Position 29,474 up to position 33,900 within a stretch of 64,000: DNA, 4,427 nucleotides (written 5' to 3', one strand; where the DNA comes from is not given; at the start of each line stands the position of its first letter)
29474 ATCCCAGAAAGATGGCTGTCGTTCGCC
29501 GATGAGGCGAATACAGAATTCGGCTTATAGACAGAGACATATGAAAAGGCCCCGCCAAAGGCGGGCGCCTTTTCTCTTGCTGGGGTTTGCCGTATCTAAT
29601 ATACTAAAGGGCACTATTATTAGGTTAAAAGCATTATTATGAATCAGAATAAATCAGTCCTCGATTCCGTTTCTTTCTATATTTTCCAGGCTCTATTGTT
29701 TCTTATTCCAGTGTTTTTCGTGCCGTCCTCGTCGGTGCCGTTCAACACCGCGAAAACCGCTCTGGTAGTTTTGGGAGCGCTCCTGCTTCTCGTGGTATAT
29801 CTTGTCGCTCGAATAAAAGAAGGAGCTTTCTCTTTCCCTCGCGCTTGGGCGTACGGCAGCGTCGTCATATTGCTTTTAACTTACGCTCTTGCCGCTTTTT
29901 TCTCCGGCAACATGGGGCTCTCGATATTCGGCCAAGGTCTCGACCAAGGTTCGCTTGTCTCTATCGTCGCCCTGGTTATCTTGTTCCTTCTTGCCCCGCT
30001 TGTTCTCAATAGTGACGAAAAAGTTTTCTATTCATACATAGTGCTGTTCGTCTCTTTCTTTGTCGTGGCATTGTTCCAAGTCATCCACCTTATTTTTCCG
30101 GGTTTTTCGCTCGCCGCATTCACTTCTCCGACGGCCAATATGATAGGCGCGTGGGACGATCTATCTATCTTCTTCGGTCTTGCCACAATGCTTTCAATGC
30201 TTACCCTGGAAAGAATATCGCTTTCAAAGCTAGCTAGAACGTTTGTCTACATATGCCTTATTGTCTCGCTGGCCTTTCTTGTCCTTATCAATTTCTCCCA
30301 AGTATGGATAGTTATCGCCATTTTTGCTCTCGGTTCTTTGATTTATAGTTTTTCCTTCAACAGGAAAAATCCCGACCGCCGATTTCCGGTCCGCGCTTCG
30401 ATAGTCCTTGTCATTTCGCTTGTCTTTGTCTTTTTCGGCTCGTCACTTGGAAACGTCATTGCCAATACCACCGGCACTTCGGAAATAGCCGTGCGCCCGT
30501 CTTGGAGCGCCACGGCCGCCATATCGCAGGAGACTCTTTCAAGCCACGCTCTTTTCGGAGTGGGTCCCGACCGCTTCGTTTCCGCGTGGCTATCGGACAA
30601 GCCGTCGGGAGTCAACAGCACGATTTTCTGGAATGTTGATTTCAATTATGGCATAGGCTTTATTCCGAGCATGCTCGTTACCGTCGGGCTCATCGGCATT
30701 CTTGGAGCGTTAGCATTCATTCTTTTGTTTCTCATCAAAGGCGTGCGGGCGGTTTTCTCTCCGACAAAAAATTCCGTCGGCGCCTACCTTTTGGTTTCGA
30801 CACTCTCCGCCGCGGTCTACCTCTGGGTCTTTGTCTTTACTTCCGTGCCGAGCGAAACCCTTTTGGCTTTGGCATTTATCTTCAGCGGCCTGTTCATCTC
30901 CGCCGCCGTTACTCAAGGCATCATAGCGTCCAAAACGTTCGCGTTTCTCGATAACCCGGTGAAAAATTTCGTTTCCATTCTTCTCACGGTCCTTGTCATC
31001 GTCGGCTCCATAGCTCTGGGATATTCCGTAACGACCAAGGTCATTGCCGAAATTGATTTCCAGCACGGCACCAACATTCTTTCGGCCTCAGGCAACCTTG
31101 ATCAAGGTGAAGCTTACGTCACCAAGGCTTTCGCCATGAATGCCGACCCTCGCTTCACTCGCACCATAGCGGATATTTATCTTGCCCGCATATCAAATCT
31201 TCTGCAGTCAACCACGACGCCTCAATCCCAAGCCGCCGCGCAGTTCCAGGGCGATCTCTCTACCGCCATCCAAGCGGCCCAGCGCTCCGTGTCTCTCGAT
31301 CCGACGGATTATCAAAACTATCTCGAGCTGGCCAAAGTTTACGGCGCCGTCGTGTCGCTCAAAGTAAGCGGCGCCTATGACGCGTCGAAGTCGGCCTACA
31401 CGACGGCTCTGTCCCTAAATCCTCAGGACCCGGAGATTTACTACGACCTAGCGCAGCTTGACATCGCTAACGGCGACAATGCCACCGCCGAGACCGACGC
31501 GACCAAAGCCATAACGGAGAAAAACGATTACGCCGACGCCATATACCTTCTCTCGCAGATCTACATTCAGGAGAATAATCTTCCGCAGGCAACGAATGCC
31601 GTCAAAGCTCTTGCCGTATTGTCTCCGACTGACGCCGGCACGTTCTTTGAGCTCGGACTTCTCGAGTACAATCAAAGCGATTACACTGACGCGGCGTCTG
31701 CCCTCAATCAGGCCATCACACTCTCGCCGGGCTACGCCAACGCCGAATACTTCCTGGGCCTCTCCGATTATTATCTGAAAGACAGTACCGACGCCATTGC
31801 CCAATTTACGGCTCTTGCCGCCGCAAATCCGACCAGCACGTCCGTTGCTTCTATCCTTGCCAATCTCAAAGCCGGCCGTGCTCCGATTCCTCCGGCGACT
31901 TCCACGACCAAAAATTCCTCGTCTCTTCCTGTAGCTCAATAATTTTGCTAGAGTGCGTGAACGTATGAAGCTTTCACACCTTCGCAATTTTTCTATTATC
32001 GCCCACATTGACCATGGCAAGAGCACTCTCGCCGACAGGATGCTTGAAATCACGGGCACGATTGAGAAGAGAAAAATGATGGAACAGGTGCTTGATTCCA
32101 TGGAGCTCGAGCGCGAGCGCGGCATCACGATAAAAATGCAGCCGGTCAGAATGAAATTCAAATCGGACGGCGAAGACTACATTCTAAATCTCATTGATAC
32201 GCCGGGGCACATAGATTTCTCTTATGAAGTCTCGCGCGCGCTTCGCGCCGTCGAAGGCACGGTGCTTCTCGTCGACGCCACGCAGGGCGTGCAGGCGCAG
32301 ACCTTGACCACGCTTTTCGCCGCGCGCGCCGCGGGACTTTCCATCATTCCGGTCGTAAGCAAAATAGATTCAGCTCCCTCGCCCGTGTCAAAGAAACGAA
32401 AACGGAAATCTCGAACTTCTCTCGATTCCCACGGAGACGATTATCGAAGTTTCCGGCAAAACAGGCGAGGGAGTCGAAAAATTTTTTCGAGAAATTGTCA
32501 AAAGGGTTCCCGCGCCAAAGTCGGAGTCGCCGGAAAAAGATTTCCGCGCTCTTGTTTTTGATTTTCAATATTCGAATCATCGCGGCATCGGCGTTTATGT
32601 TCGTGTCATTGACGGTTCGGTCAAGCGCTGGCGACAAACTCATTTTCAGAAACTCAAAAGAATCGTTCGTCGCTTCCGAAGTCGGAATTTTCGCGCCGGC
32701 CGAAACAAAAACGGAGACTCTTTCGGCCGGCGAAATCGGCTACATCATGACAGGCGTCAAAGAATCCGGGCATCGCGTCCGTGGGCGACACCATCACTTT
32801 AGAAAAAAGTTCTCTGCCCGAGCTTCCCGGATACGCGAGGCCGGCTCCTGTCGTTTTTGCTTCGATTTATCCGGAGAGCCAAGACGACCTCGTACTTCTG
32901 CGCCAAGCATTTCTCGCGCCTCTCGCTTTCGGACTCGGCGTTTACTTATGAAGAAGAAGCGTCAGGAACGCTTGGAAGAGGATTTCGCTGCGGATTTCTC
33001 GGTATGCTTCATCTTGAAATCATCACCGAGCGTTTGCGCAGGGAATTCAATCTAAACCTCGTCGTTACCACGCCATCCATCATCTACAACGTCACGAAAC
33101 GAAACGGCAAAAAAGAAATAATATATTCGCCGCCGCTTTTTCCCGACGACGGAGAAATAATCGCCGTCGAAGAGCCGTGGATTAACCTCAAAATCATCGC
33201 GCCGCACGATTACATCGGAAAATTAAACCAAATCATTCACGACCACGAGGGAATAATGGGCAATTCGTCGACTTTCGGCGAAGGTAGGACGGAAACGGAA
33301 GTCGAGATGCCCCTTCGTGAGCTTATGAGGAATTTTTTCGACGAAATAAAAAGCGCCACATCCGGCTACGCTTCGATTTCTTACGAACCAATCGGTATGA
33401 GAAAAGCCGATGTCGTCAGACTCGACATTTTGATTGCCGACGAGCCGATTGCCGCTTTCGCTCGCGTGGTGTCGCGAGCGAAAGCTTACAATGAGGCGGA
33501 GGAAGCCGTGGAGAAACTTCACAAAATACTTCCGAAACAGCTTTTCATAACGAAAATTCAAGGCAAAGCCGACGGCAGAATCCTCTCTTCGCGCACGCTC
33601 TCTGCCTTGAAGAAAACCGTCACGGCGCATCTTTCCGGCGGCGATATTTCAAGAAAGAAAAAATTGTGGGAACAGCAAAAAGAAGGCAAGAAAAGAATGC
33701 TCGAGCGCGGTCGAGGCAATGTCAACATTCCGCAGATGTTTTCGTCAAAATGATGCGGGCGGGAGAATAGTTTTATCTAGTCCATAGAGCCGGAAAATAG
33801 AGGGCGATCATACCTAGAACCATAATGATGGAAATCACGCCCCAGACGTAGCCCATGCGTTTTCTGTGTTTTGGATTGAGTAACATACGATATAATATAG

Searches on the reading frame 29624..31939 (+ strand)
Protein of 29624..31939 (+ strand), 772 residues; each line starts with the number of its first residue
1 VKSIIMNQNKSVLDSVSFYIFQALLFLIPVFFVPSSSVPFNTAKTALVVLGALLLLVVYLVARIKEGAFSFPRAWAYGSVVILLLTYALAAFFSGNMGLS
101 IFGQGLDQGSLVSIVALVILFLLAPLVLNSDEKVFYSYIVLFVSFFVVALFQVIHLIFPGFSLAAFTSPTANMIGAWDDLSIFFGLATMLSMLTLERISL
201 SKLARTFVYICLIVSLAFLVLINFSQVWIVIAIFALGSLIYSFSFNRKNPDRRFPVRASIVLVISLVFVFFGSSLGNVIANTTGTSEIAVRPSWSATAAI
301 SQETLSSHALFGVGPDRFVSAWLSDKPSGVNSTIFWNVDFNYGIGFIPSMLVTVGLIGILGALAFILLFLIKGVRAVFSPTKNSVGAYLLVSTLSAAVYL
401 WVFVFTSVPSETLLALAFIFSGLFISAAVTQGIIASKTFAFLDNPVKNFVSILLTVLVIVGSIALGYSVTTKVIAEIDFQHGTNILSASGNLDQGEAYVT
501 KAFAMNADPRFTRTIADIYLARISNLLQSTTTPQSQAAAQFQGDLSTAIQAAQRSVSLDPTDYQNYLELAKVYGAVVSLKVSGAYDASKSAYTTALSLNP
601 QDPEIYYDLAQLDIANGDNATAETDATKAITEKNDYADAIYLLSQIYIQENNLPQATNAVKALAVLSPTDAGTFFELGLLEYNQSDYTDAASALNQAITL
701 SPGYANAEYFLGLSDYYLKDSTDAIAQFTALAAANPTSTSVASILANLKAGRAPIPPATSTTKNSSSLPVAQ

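Call 16: search_protein_families(library=pfam, proteins=[window:29624-31939:+], max_evalue=0.001)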
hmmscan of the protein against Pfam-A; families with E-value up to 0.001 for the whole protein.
window:29624-31939:+ (772 aa): 11 families
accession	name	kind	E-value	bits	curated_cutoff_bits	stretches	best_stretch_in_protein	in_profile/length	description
PF14559.12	TPR_19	-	3.3e-18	66.2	25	3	614-664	2-52/68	Tetratricopeptide repeat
PF07719.23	TPR_2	-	3.8e-16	58.2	27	0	674-703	4-33/34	Tetratricopeptide repeat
PF13371.12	TPR_9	-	3.7e-12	46.5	35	1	643-703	1-61/73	Tetratricopeptide repeat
PF13432.12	TPR_16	-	3.8e-12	46.8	32.7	1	676-738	2-64/65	Tetratricopeptide repeat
PF13428.12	TPR_14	-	1.3e-11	44.4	23.5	0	541-571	13-43/44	Tetratricopeptide repeat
PF13414.12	TPR_11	-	1.9e-11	43.9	26.8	1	583-612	8-37/42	TPR repeat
PF13181.12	TPR_8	-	4e-11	42.6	25.7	0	673-702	3-32/34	Tetratricopeptide repeat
PF13431.12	TPR_17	-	1.2e-09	38.1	24.4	1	591-623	1-33/34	Tetratricopeptide repeat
PF00515.34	TPR_1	-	1e-07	31.9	27.8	0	674-704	4-34/34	Tetratricopeptide repeat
PF23914.1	TPR_CcmH_CycH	-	2.3e-07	31.2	42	0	585-670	66-154/158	Cytochrome c-type biogenesis protein H TPR domain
PF14561.12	TPR_20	-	0.00032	21.4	25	0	591-623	10-42/90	Tetratricopeptide repeat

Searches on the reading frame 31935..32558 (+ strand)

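Call 15: search_protein_families(library=pfam, proteins=[window:31935-32558:+], max_evalue=0.001)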
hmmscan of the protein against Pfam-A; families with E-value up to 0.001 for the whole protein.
window:31935-32558:+ (208 aa): 1 family
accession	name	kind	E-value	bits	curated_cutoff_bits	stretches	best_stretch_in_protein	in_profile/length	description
PF00009.33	GTP_EFTU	-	1.1e-47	162.5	26.5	1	16-152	3-135/188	Elongation factor Tu GTP binding domain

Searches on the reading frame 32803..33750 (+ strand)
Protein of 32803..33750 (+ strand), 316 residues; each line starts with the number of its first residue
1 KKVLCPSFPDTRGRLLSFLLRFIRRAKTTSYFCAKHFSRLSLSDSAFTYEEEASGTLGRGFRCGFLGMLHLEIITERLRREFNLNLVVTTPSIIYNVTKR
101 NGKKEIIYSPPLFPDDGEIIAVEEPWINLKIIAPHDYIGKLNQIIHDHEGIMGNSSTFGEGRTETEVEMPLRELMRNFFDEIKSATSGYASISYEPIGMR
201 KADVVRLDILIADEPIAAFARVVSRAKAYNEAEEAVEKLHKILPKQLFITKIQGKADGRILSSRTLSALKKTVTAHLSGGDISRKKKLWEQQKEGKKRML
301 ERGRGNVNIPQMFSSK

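Call 15: search_protein_families(library=pfam, proteins=[window:32803-33750:+], max_evalue=0.001)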
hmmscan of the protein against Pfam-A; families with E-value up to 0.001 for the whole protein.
window:32803-33750:+ (316 aa): 2 families
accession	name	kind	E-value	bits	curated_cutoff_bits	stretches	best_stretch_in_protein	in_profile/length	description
PF06421.17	LepA_C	-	2.6e-28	98.7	29.7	1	212-311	2-99/107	GTP-binding protein LepA C-terminus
PF00679.30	EFG_C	-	3e-16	59.6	27.9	1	122-207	2-86/89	Elongation factor G C-terminus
